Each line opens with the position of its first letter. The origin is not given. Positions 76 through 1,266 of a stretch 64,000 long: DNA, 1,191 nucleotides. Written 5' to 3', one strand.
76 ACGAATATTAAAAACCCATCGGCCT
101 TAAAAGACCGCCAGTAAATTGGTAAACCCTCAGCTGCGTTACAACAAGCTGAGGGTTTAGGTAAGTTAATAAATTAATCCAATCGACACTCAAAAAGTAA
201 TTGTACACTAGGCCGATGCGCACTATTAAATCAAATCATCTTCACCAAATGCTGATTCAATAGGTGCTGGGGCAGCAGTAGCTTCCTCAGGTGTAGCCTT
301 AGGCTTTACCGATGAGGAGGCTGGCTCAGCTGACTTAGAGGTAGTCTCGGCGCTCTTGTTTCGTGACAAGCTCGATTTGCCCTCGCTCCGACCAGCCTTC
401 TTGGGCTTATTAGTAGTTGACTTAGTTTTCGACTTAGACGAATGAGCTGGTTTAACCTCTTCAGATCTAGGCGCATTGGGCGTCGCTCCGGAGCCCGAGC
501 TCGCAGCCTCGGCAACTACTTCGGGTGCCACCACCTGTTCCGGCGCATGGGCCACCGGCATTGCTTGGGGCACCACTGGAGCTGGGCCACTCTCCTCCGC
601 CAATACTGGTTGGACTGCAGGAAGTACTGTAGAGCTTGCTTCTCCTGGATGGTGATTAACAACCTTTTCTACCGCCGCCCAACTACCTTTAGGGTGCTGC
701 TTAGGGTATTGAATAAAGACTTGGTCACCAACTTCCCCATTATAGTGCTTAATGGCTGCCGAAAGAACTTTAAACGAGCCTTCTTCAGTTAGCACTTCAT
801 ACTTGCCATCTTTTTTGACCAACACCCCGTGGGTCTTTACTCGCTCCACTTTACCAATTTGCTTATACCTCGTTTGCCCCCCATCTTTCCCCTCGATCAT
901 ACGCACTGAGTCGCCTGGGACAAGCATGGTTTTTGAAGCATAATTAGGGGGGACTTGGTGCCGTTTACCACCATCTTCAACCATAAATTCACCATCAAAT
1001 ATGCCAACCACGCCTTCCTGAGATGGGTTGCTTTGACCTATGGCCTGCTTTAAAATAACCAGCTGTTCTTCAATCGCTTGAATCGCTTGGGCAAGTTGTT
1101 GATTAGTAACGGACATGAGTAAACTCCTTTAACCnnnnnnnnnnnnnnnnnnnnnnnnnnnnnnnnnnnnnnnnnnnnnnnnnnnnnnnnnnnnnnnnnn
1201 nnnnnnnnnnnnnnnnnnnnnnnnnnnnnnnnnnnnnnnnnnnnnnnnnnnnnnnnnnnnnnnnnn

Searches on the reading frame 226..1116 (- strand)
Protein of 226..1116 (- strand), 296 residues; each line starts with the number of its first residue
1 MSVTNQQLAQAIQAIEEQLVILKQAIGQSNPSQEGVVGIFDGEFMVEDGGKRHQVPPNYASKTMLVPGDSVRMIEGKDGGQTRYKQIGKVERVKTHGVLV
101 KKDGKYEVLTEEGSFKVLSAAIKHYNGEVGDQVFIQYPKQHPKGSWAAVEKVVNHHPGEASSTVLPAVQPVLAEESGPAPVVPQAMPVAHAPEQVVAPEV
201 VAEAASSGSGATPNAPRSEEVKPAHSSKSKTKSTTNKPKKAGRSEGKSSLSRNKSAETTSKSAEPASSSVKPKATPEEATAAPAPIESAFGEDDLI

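Call 32: find_encoding_contigs(protein=window:226-1116:-, flank=10000, max_places=10)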
Protein window:226-1116:- (296 aa): 8 contigs read that carry it; 5 places shown.
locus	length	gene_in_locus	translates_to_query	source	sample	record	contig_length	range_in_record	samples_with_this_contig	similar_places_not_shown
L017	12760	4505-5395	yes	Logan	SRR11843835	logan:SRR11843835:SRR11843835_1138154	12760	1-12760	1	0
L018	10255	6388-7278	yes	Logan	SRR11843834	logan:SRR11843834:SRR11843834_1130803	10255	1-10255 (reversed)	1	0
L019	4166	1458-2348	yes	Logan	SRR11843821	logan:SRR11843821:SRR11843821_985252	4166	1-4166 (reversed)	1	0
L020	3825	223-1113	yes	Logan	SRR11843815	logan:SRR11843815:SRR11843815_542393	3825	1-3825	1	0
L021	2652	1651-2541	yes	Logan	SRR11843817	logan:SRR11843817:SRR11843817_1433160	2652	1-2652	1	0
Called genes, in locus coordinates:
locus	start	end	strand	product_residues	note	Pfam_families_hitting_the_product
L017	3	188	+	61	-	?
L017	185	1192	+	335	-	PF13399:LytR_C (weak)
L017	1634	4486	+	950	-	PF26449:DUF8128, PF01935:DUF87, PF10412:TrwB_AAD_bind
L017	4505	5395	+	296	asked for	-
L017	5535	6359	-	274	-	PF14559:TPR_19 (weak), PF00515:TPR_1 (weak), PF07719:TPR_2 (weak), PF13181:TPR_8 (faint)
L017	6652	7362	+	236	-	PF20772:TACO1_YebC_N, PF01709:Transcrip_reg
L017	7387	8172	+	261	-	-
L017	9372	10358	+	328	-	PF02899:Phage_int_SAM_1, PF13102:Phage_int_SAM_5 (weak), PF13495:Phage_int_SAM_4 (weak), PF00589:Phage_integrase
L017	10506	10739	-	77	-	-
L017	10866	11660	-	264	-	PF00950:ABC-3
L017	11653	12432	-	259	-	PF02463:SMC_N (weak), PF20703:nSTAND1 (weak), PF00005:ABC_tran, PF13304:AAA_21 (faint)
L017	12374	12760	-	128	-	?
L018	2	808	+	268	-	?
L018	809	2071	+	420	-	PF01702:TGT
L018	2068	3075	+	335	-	PF13399:LytR_C (weak)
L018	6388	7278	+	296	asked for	-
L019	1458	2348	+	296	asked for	-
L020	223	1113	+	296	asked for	-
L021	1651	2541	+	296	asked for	-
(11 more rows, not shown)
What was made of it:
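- The nearest integrase is about 8 kb outside the window (call 32).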
